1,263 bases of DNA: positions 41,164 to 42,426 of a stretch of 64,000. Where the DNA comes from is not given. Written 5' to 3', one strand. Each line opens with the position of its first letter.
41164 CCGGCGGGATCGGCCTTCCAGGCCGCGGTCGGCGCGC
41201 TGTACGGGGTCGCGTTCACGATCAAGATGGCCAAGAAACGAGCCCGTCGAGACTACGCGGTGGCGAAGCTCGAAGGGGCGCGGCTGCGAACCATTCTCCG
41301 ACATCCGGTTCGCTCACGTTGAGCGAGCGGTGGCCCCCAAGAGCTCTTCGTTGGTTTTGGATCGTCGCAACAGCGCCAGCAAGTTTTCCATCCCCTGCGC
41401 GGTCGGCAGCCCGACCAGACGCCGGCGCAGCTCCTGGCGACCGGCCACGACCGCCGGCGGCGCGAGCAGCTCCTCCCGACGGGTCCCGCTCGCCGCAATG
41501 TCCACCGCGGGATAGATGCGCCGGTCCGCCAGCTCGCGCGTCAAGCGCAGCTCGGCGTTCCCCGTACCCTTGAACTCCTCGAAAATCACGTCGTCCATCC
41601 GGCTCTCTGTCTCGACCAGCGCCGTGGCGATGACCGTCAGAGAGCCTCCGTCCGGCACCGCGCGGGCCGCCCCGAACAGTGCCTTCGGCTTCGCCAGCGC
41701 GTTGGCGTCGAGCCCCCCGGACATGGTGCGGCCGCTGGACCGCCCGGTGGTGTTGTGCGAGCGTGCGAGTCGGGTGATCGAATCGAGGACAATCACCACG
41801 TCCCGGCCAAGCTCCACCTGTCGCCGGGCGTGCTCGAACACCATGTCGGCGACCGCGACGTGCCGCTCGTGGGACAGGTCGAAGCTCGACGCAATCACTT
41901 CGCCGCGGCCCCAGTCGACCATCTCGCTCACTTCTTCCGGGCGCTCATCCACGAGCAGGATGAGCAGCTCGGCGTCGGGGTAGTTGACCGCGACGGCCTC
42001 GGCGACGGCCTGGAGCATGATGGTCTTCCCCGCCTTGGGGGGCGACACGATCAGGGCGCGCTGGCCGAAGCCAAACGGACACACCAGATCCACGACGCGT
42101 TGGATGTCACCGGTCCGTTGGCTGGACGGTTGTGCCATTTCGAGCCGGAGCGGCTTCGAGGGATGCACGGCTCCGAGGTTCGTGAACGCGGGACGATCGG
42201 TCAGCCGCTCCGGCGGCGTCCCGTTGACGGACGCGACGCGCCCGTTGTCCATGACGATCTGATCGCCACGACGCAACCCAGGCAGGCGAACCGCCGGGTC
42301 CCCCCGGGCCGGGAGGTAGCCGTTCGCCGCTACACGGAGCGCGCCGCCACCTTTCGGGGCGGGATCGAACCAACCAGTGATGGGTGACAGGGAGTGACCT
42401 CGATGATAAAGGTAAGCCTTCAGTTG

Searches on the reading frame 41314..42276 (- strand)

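Call 64: search_protein_families(library=pfam, proteins=[window:41314-42276:-])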
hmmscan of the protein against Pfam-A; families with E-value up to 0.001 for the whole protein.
window:41314-42276:- (320 aa): 1 family
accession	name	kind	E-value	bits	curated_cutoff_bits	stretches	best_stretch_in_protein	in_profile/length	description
PF00006.31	ATP-synt_ab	-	4.9e-20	72.5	29.5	1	60-263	3-211/213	ATP synthase alpha/beta family, nucleotide-binding domain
